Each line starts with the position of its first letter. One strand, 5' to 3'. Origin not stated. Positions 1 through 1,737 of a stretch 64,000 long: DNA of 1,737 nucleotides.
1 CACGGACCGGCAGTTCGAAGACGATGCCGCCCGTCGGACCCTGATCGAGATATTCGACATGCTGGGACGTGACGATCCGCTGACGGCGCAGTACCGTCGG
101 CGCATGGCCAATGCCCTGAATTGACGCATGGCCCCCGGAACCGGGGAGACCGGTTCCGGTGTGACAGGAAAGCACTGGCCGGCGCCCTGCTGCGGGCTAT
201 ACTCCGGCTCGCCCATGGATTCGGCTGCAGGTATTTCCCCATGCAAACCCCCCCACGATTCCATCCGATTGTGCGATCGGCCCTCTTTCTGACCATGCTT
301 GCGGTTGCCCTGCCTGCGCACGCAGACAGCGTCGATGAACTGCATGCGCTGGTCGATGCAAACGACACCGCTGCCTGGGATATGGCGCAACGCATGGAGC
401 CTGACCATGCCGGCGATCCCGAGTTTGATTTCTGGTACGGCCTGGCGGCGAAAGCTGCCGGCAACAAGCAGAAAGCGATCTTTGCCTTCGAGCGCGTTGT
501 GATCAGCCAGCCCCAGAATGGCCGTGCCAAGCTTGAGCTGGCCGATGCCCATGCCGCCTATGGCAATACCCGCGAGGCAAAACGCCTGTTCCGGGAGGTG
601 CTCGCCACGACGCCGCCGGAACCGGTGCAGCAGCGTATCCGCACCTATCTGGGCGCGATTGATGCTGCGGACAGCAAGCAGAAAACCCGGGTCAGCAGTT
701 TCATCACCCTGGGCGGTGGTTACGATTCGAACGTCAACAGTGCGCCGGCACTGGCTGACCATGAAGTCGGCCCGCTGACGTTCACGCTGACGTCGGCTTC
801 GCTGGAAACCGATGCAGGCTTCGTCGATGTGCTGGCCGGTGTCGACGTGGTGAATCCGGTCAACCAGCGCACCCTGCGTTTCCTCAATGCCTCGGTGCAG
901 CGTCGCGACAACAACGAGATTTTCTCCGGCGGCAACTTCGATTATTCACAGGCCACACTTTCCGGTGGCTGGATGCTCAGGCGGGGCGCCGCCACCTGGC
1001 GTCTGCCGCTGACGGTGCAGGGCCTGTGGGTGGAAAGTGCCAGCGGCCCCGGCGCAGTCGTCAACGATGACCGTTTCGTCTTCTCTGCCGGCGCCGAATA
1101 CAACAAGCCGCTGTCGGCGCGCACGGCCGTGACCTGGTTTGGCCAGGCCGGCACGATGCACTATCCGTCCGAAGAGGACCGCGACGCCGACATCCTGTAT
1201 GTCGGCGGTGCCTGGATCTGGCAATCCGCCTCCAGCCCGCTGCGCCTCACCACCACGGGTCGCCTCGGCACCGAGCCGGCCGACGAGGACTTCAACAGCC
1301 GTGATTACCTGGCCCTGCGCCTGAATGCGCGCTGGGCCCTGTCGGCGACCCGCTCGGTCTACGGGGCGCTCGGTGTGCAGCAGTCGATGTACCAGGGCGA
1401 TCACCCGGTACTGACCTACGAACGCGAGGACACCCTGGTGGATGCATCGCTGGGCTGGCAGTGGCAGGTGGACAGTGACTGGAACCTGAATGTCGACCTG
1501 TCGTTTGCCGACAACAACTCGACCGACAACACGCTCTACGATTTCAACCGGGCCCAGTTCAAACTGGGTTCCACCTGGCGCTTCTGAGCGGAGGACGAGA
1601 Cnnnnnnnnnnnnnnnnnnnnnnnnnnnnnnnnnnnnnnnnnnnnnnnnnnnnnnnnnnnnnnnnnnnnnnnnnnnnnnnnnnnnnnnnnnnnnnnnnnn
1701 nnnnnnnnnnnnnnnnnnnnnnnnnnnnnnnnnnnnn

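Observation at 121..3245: Slam/DUF560 (type XI secretion-like) translocon paired with a non-lipoprotein FecR-domain cargo candidate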

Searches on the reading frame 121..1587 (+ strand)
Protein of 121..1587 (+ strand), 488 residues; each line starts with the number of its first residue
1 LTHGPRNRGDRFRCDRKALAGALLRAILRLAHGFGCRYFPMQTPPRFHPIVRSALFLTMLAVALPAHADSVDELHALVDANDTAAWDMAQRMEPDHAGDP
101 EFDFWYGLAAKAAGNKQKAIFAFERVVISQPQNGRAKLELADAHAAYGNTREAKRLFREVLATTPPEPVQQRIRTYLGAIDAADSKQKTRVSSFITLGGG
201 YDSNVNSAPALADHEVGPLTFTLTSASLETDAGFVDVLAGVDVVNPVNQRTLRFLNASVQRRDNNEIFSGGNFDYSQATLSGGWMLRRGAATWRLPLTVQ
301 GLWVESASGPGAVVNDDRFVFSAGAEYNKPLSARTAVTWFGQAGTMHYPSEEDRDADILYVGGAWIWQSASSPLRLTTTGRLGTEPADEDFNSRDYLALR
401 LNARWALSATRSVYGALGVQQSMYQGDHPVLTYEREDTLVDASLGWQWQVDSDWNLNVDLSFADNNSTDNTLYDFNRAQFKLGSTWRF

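Call 3: search_protein_families(library=pfam, proteins=[window:121-1587:+], max_evalue=1)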
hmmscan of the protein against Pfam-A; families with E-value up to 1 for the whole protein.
window:121-1587:+ (488 aa): 12 families
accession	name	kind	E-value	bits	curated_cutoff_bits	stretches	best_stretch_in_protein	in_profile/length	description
PF14559.12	TPR_19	-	7.1e-07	29.9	25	1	112-171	3-62/68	Tetratricopeptide repeat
PF07719.23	TPR_2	-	2.6e-06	27.6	27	2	104-133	5-34/34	Tetratricopeptide repeat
PF13428.12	TPR_14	-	1.8e-05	25.4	23.5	2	136-167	3-34/44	Tetratricopeptide repeat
PF13432.12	TPR_16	-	0.00015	22.6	32.7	2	107-168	4-65/65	Tetratricopeptide repeat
PF13505.12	OMP_b-brl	-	0.00019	22.1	28.7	1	357-488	75-175/175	Outer membrane protein beta-barrel domain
PF13174.12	TPR_6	-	0.00049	21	26.3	1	104-131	4-31/33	Tetratricopeptide repeat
PF16918.11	PknG_TPR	-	0.02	14.1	27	1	76-163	103-190/340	Protein kinase G tetratricopeptide repeat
PF24575.1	TPR_Slam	-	0.03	15.2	35.2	1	107-156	54-103/104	Surface lipoprotein assembly modifier, N-terminal TPR repeats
PF23914.1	TPR_CcmH_CycH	-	0.068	13.5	42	1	106-165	56-118/158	Cytochrome c-type biogenesis protein H TPR domain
PF13181.12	TPR_8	-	0.096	13.3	25.7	0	105-127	6-28/34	Tetratricopeptide repeat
PF00515.34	TPR_1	-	0.14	12.5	27.8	0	107-131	8-32/34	Tetratricopeptide repeat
PF20914.2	DNA_pol_IIIA_C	-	0.23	11.7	22.5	0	425-451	11-38/52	DNA polymerase III subunit alpha, C-terminal domain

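Call 4: search_protein_families(library=ncbifam, proteins=[window:121-1587:+], max_evalue=1)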
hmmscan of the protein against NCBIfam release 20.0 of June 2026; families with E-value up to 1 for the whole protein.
window:121-1587:+ (488 aa): 10 families
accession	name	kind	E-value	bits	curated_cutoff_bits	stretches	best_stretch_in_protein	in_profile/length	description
TIGR02552.1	LcrH_SycD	equivalog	1.4e-06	28.1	104.8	1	101-177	51-133/136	SycD/LcrH family type III secretion system chaperone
TIGR02795.1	tol_pal_ybgF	equivalog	6.4e-05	23.5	90.1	1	94-167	33-109/119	tol-pal system protein YbgF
TIGR02917.1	PEP_TPR_lipo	equivalog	0.00011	20.3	312.2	1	106-166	607-667/899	XrtA/PEP-CTERM system TPR-repeat protein PrsT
NF011886.0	PRK15359.1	equivalog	0.00045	20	146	1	92-171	16-97/144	type III secretion system chaperone protein SscB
NF008520.0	PRK11447.1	equivalog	0.002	16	858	1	107-172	610-675/1157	cellulose synthase complex outer membrane protein BcsC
NF040959.1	MamA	equivalog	0.0031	17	200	1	99-165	70-136/204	magnetosome protein MamA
TIGR02521.1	type_IV_pilW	equivalog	0.0095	15.5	154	1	107-169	142-204/234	type IV pilus biogenesis/stability protein PilW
NF033920.0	C39_PA2778_fam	equivalog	0.017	14.6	150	1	61-163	147-253/255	PA2778 family cysteine peptidase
NF052230.1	T9SS_PorE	exception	0.044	12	600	1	111-225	68-180/648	PorE family type IX secretion system protein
NF008755.0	PRK11788.1-3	equivalog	0.058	12.7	430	1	108-165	188-245/388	lipopolysaccharide assembly protein LapB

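Call 5: find_homologous_proteins(query=window:244-1587:+)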
Query window:244-1587:+ (447 aa): 85 proteins with E <= 0.001 among 8000 candidates.
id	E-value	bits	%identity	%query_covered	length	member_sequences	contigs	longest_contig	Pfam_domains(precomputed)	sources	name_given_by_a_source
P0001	0.0e+0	1017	100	100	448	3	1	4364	PF14559.13,PF13428.13,PF07719.24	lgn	-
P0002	2.4e-237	806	80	96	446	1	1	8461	PF14559.13,PF13428.13,PF07719.24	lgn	-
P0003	5.0e-196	670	69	96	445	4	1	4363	PF14559.13,PF07719.24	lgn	-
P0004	5.8e-196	670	67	100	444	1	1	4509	PF14559.13,PF13432.13,PF13174.13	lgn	-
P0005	3.3e-175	601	60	98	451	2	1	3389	PF14559.13,PF13505.13,PF13432.13,PF10082.16,PF13428.13,PF07719.24,PF13174.13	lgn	-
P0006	1.3e-174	599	62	98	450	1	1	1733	PF14559.13,PF13505.13,PF13432.13,PF07719.24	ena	-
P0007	3.2e-173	595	60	97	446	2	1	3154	PF14559.13,PF13505.13,PF13432.13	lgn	-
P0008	1.7e-164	566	59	99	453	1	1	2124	PF14559.13,PF16918.12,PF13432.13,PF13428.13,PF07719.24,PF13174.13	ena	-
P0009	1.3e-163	563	59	99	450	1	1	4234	PF14559.13,PF24575.2,PF13505.13,PF13432.13,PF13428.13,PF07719.24,PF13174.13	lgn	-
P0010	1.6e-159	550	57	99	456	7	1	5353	PF14559.13,PF13432.13,PF13428.13,PF07719.24,PF13174.13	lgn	-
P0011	3.5e-159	549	59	96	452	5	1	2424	PF14559.13,PF13432.13,PF07719.24,PF13174.13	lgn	-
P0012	1.5e-158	546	56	94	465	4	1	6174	PF14559.13,PF13432.13,PF13174.13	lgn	-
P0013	1.6e-158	546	59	97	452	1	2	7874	PF14559.13,PF13505.13,PF13432.13,PF07719.24,PF13174.13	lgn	-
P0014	6.9e-158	544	56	97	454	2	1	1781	PF14559.13,PF13432.13,PF07719.24,PF13174.13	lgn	-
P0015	9.4e-158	544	56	94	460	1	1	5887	PF14559.13,PF16918.12,PF13505.13,PF13432.13,PF07719.24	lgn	-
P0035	5.6e-113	396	46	98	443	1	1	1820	PF14559.13,PF13432.13,PF13428.13,PF07719.24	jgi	jgi:tetratricopeptide (TPR) repeat protein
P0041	4.9e-36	143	32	88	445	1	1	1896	PF14559.13,PF16918.12,PF04575.20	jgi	jgi:outer membrane protein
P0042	2.4e-35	141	27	95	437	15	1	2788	PF14559.13,PF13371.13,PF04575.20,PF13428.13,PF07719.24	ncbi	-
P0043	4.6e-35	140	29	95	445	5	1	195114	PF14559.13,PF04575.20,PF12895.14,PF13181.13,PF07719.24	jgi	jgi:tetratricopeptide (TPR) repeat protein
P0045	5.7e-32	129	30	97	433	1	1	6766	PF14559.13,PF16918.12,PF04575.20,PF13432.13,PF10082.16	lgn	-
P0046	3.6e-31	127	26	96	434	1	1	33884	PF14559.13,PF04575.20,PF13432.13,PF10082.16,PF07719.24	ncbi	-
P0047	3.3e-30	124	28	97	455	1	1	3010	PF14559.13,PF04575.20,PF13432.13,PF10082.16,PF07719.24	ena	-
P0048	1.3e-29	122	27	93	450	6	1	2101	PF14559.13,PF13371.13,PF04575.20,PF00515.35,PF13432.13,PF13428.13,PF13181.13,PF07719.24,PF13174.13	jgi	jgi:tetratricopeptide (TPR) repeat protein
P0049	4.4e-28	117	27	86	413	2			PF14559.13,PF13371.13,PF04575.20,PF13432.13,PF13181.13,PF07719.24,PF13174.13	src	-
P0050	2.3e-27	114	27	99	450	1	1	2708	PF14559.13,PF24575.2,PF04575.20,PF13432.13,PF07719.24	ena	-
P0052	3.3e-27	114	26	91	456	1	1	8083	PF14559.13,PF24575.2,PF04575.20,PF13432.13,PF10082.16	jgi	jgi:outer membrane protein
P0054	2.6e-26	111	28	86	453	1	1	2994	PF14559.13,PF04575.20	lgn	-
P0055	9.5e-25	106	26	87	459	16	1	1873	PF14559.13,PF04575.20,PF13432.13,PF13428.13,PF13181.13,PF07719.24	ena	-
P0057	3.2e-24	104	26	98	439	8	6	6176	PF14559.13,PF24575.2,PF04575.20,PF13432.13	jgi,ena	-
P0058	4.2e-24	103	26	96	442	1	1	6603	PF14559.13,PF16918.12,PF04575.20,PF12895.14,PF13432.13,PF10082.16,PF13428.13,PF13181.13,PF07719.24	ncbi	-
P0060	8.1e-23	99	26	94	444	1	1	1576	PF14559.13,PF13414.13,PF04575.20,PF13432.13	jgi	jgi:tetratricopeptide (TPR) repeat protein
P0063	1.0e-19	89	35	36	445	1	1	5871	PF14559.13,PF24575.2,PF23914.2,PF13414.13,PF04575.20,PF00515.35,PF13432.13,PF13428.13,PF13181.13,PF07719.24,PF13174.13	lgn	-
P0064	2.9e-19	87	29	89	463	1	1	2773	PF14863.13,PF23914.2,PF13414.13,PF16918.12,PF04575.20,PF13176.13,PF13428.13,PF14559.13,PF24575.2,PF13371.13,PF11059.15,PF00515.35,PF13424.13,PF13432.13,PF13181.13,PF07719.24,PF13174.13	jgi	-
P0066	6.6e-19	86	24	89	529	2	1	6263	PF14559.13,PF13371.13,PF04575.20,PF00515.35,PF13432.13,PF13181.13,PF07719.24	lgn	-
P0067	2.8e-18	84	37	28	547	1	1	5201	PF14559.13,PF13371.13,PF04575.20,PF00515.35,PF13432.13,PF07719.24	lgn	-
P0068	8.7e-18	83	23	89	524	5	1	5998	PF14559.13,PF13371.13,PF16918.12,PF04575.20,PF00515.35,PF13432.13,PF13428.13,PF07719.24,PF13174.13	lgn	-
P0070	2.7e-17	81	32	43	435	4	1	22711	PF14559.13,PF23914.2,PF04575.20,PF00515.35,PF13432.13,PF13428.13,PF13181.13,PF07719.24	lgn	-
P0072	5.0e-17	80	34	32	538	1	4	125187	PF14559.13,PF13371.13,PF04575.20,PF00515.35,PF13432.13,PF07719.24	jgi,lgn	-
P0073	4.3e-16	77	35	37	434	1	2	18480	PF14559.13,PF04575.20,PF13432.13,PF10082.16,PF07719.24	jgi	jgi:outer membrane protein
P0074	1.6e-15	75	26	77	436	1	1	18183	PF14559.13,PF23914.2,PF04575.20,PF00515.35,PF12895.14,PF13424.13,PF13432.13,PF13428.13,PF13181.13,PF07719.24,PF13174.13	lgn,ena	-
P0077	1.2e-12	66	26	96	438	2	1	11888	PF14559.13,PF04575.20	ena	-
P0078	1.4e-12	65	28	84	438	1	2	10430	PF14559.13,PF04575.20,PF13432.13,PF12688.14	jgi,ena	jgi:tetratricopeptide (TPR) repeat protein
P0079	7.5e-12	63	36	30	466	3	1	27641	PF14559.13,PF23914.2,PF13371.13,PF04575.20,PF00515.35,PF12895.14,PF13432.13,PF13428.13,PF13181.13,PF07719.24,PF13174.13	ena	-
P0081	6.2e-7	47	36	26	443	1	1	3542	PF04575.20,PF13432.13,PF07719.24,PF13174.13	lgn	-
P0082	1.0e-6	46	28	43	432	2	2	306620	PF14559.13,PF04575.20,PF07719.24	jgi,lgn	-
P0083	3.3e-6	44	33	27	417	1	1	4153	PF14559.13,PF13371.13,PF04575.20,PF13432.13,PF07719.24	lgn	-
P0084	2.0e-4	39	30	27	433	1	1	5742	PF04575.20,PF12895.14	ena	-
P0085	5.9e-4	37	35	24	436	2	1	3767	PF04575.20,PF13432.13,PF07719.24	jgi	-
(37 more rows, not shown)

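Call 27: search_protein_families(library=pfam, alignment_id=A4, max_evalue=0.001)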
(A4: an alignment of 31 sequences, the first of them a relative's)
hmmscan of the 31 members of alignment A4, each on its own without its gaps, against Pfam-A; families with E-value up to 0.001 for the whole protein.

A. member 1, P0075 (450 aa): 2 families
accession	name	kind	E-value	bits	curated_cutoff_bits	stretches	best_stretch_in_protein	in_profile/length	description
PF14559.12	TPR_19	-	0.00015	22.5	25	0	77-127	7-57/68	Tetratricopeptide repeat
PF12895.13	ANAPC3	-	0.00088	19.9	27.2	0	74-111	2-39/82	Anaphase-promoting complex, cyclosome, subunit 3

B. families by the number of members that match (of 31 scanned): 30 families (the first 25 are shown)
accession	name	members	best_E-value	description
PF14559.12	TPR_19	31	8.8e-16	Tetratricopeptide repeat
PF04575.19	SlipAM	30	1.1e-20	Surface lipoprotein assembly modifier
PF13432.12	TPR_16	27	5.2e-20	Tetratricopeptide repeat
PF07719.23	TPR_2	27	4.8e-12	Tetratricopeptide repeat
PF00515.34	TPR_1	20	2.9e-10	Tetratricopeptide repeat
PF13181.12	TPR_8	19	4.9e-11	Tetratricopeptide repeat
PF13428.12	TPR_14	17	1.7e-12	Tetratricopeptide repeat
PF13371.12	TPR_9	17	7.8e-10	Tetratricopeptide repeat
PF12895.13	ANAPC3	15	6e-09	Anaphase-promoting complex, cyclosome, subunit 3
PF13174.12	TPR_6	14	5.3e-09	Tetratricopeptide repeat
PF24575.1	TPR_Slam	13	2.4e-06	Surface lipoprotein assembly modifier, N-terminal TPR repeats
PF16918.11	PknG_TPR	12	8.6e-07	Protein kinase G tetratricopeptide repeat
PF10082.15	BBP2_2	11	3.2e-08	Putative beta-barrel porin 2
PF23914.1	TPR_CcmH_CycH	8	1e-06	Cytochrome c-type biogenesis protein H TPR domain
PF11059.14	DUF2860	7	1.4e-06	Protein of unknown function (DUF2860)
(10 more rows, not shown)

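Call 28: search_solved_structures(query=A3, max_evalue=1)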
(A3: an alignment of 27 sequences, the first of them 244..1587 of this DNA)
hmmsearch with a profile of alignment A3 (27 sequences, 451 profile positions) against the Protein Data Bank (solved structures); distinct sequences matched with E-value up to 1: 53.
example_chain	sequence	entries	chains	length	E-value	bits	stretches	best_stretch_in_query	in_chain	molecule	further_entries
4y6c_A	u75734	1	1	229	2.3e-07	33.5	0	74-125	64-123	ANSERINA PUTATIVE KINESIN LIGHT chain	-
4y6w_A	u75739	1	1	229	3.1e-06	29.8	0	90-125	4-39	NaB(AB)3ACb - light chain TPR-like repeats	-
4eqf_A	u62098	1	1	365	1.2e-05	27.9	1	58-123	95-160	PEX5-related protein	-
6c6k_A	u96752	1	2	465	2.1e-05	27.1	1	79-136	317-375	Interferon-induced protein with tetratricopeptide repeats 1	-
5udi_A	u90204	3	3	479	2.1e-05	27.1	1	79-136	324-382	Interferon-induced protein with tetratricopeptide repeats 1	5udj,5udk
5w5h_A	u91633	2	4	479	2.2e-05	27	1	79-136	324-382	Interferon-induced protein with tetratricopeptide repeats 1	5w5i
6vl6_A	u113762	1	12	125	4.5e-05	26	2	66-127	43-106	T33_dn2A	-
5udl_A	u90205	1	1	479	6.4e-05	25.5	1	79-136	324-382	Interferon-induced protein with tetratricopeptide repeats 1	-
8ump_A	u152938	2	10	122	0.00029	23.3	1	75-127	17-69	T33-ml35-redesigned-TPR-domain-fold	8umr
2m06_A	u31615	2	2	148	0.00033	23.1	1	324-426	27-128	Outer membrane protein X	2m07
1orm_A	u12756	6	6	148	0.00039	22.9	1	324-426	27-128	Outer membrane protein X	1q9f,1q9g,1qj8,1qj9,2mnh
8qpw_X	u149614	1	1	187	0.00055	22.4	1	319-426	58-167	OmpX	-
6q9f_A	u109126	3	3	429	0.00075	22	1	76-130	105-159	Aspartyl/asparaginyl beta-hydroxylase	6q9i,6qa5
7e6j_A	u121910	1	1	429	0.00075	21.9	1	76-130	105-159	Aspartyl/asparaginyl beta-hydroxylase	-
5jqy_A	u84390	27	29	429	0.00075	21.9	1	76-130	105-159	Aspartyl/asparaginyl beta-hydroxylase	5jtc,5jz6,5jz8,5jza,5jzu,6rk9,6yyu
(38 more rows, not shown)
